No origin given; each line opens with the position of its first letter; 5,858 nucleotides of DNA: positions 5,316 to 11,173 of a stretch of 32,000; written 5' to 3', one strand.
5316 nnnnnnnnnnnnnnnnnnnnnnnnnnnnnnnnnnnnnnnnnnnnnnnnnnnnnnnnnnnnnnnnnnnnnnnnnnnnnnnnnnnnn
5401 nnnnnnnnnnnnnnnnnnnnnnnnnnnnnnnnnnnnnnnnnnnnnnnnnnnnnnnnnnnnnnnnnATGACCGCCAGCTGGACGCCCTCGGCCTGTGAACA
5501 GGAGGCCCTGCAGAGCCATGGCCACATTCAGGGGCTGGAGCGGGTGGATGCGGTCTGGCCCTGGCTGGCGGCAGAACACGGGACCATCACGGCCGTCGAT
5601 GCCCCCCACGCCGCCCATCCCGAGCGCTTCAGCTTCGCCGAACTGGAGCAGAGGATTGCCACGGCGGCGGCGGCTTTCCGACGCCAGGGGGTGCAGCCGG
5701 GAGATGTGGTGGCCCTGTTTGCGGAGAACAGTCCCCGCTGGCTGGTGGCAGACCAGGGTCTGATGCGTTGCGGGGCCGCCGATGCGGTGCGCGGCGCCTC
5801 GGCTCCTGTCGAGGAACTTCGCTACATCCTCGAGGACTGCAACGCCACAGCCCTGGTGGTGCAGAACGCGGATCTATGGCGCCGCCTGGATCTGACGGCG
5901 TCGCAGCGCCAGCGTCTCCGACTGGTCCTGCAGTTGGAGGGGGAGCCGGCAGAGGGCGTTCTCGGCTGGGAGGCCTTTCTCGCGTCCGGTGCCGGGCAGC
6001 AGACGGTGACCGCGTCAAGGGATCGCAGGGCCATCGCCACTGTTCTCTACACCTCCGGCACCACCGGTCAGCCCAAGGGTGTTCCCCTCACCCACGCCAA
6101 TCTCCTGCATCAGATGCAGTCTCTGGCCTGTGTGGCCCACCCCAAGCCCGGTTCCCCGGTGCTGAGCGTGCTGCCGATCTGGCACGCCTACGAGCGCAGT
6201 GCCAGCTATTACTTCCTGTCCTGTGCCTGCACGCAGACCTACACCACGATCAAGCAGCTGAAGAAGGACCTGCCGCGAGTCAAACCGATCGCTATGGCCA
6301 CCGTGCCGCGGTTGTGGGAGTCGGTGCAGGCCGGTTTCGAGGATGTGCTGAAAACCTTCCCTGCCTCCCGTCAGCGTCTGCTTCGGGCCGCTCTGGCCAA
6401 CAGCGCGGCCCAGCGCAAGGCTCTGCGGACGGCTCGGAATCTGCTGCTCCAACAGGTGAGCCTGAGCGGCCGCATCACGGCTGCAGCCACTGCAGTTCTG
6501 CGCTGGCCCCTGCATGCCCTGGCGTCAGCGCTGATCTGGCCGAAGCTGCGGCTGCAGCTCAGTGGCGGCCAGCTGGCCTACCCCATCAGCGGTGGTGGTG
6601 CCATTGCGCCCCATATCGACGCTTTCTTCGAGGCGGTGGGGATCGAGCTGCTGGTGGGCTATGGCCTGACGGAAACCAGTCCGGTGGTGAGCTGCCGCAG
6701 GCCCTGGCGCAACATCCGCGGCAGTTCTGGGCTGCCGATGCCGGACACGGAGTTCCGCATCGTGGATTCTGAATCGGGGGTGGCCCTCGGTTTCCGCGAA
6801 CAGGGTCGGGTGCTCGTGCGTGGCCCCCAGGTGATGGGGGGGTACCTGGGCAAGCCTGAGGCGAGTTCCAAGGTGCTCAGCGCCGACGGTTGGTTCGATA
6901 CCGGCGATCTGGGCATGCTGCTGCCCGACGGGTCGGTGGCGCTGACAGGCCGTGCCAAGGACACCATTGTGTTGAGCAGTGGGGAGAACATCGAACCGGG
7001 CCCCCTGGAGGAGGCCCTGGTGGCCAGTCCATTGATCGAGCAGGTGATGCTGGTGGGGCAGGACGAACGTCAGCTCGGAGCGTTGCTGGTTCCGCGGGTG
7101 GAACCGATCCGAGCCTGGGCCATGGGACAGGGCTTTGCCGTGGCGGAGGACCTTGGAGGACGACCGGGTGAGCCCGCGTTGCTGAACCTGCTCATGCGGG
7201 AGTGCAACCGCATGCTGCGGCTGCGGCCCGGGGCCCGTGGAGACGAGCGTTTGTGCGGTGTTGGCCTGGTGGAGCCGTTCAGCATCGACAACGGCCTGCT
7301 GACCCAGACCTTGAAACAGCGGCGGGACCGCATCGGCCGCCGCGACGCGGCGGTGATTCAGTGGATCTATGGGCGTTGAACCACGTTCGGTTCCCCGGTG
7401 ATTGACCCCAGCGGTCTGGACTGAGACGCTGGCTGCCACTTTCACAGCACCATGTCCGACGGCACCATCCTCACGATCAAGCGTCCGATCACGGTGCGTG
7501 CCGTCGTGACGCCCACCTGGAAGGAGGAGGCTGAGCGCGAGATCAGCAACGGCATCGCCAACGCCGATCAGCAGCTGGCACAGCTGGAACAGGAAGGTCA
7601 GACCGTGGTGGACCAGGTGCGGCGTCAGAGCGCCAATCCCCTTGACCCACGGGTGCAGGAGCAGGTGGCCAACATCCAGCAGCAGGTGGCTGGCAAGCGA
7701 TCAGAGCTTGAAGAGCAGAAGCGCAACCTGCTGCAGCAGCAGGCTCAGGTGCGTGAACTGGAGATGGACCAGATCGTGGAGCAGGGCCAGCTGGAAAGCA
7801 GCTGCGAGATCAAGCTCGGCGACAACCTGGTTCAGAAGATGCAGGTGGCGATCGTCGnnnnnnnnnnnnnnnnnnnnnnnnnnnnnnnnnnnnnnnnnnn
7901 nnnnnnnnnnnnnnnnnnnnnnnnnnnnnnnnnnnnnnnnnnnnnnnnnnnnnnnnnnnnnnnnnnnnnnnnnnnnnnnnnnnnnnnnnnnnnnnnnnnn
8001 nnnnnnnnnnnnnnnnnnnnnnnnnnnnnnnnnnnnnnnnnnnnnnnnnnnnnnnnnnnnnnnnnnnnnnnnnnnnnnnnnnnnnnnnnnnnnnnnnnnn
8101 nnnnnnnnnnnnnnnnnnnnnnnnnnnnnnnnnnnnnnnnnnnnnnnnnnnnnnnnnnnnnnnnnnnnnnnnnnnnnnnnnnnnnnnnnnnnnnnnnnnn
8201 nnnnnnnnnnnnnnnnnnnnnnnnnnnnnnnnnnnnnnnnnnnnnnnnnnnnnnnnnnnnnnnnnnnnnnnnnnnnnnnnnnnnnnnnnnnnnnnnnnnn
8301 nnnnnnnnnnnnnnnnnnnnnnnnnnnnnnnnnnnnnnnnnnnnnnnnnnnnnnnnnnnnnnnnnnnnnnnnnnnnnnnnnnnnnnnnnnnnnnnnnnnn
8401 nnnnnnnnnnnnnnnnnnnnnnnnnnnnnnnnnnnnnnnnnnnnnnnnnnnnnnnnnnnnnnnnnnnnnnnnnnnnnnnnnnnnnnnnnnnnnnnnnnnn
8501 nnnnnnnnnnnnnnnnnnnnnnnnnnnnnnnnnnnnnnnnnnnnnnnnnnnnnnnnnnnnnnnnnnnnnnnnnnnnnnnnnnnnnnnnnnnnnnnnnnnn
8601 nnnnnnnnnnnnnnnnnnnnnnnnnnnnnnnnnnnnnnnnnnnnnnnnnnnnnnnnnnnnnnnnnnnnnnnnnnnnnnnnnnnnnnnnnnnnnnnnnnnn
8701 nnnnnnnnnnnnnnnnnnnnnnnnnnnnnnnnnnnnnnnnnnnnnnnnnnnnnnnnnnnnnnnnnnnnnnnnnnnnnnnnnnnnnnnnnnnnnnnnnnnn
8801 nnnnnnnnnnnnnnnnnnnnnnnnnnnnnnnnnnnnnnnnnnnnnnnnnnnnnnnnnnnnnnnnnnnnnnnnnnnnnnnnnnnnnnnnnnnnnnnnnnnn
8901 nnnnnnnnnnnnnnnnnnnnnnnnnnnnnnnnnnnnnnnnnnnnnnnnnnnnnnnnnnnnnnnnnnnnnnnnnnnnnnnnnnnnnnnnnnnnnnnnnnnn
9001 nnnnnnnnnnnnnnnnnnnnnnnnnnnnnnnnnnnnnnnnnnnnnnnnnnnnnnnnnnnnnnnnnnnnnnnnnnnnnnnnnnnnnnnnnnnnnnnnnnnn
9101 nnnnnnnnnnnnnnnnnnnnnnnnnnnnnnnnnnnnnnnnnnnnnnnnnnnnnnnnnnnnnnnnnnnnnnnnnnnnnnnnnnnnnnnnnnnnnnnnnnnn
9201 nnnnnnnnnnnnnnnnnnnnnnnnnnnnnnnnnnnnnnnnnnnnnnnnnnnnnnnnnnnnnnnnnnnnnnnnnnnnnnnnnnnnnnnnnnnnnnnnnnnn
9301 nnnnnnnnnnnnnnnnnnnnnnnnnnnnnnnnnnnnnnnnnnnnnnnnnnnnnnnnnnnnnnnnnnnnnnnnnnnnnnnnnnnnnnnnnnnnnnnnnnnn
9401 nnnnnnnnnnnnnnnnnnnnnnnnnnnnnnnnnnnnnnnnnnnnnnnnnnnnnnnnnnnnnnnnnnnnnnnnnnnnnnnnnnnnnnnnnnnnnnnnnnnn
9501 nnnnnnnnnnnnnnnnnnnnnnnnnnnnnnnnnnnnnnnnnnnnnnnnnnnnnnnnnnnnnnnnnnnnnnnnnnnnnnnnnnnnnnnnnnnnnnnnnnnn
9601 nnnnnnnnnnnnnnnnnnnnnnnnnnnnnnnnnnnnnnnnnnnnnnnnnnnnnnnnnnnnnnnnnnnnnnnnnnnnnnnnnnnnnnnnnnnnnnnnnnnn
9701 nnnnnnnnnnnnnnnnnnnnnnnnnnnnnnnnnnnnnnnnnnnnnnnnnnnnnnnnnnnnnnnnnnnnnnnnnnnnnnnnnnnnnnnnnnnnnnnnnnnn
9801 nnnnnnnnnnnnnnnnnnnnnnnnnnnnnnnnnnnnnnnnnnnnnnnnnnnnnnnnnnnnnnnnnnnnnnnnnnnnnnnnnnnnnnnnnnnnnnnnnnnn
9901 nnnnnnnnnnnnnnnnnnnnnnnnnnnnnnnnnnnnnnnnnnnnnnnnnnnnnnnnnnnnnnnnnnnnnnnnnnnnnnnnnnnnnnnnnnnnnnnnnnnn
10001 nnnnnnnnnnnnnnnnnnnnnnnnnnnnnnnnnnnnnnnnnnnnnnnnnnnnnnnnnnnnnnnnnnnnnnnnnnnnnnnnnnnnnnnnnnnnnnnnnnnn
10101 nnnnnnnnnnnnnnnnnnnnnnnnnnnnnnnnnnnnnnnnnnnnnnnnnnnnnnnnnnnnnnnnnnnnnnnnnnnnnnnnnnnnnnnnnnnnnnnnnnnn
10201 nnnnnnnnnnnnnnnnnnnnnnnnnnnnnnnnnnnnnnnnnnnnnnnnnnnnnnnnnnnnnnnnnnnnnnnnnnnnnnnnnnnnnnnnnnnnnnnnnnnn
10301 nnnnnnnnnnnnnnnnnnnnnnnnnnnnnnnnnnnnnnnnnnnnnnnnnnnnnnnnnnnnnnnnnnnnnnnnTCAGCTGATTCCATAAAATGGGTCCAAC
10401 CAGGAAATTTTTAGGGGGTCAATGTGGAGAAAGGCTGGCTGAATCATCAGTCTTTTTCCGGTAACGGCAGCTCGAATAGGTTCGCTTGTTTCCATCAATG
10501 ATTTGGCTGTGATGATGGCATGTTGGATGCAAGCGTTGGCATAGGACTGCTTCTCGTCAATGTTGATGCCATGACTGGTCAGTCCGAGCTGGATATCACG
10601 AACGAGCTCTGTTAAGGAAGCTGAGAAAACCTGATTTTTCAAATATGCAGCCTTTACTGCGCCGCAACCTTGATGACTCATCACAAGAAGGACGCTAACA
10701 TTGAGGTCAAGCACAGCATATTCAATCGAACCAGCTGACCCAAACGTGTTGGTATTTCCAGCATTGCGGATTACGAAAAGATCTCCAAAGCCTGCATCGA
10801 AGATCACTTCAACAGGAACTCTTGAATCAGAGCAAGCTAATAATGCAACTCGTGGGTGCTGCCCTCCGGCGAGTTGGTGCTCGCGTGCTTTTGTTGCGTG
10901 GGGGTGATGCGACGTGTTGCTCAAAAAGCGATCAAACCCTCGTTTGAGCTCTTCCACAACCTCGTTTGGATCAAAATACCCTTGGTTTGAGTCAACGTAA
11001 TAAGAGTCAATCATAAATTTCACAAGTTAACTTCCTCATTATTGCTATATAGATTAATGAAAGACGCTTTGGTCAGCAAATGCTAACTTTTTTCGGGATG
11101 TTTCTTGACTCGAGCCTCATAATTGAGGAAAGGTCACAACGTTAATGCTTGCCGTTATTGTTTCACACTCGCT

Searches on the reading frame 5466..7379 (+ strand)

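Call 64: search_protein_families(library=pfam, proteins=[window:5466-7379:+], max_evalue=0.01)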
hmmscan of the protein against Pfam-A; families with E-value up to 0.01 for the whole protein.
window:5466-7379:+ (637 aa): 2 families
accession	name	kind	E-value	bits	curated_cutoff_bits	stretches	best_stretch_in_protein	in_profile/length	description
PF00501.34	AMP-binding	-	2.2e-74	251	29.9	1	37-461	7-384/384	AMP-binding enzyme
PF23562.2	AMP-binding_C_3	-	1.7e-09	38.5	20.8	1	499-545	2-49/124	AMP-binding enzyme C-terminal domain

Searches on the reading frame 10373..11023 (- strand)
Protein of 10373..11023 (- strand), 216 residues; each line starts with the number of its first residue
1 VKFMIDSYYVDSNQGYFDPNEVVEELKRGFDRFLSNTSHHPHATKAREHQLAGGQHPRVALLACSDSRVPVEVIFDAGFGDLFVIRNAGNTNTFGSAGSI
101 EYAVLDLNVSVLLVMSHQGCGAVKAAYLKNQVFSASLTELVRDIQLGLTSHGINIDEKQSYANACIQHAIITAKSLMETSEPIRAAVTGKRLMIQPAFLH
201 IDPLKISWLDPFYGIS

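Call 7: search_protein_families(library=ncbifam, proteins=[window:10373-11023:-], max_evalue=0.01)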
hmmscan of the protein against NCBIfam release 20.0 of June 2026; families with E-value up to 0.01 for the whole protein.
window:10373-11023:- (216 aa): 2 families
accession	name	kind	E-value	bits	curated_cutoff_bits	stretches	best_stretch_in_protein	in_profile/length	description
NF011765.0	PRK15219.1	subfamily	2.3e-27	96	221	1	17-170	51-204/245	carbonic anhydrase family protein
NF007756.0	PRK10437.1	equivalog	2.4e-12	46.8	251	1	50-128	28-109/220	carbonate dehydratase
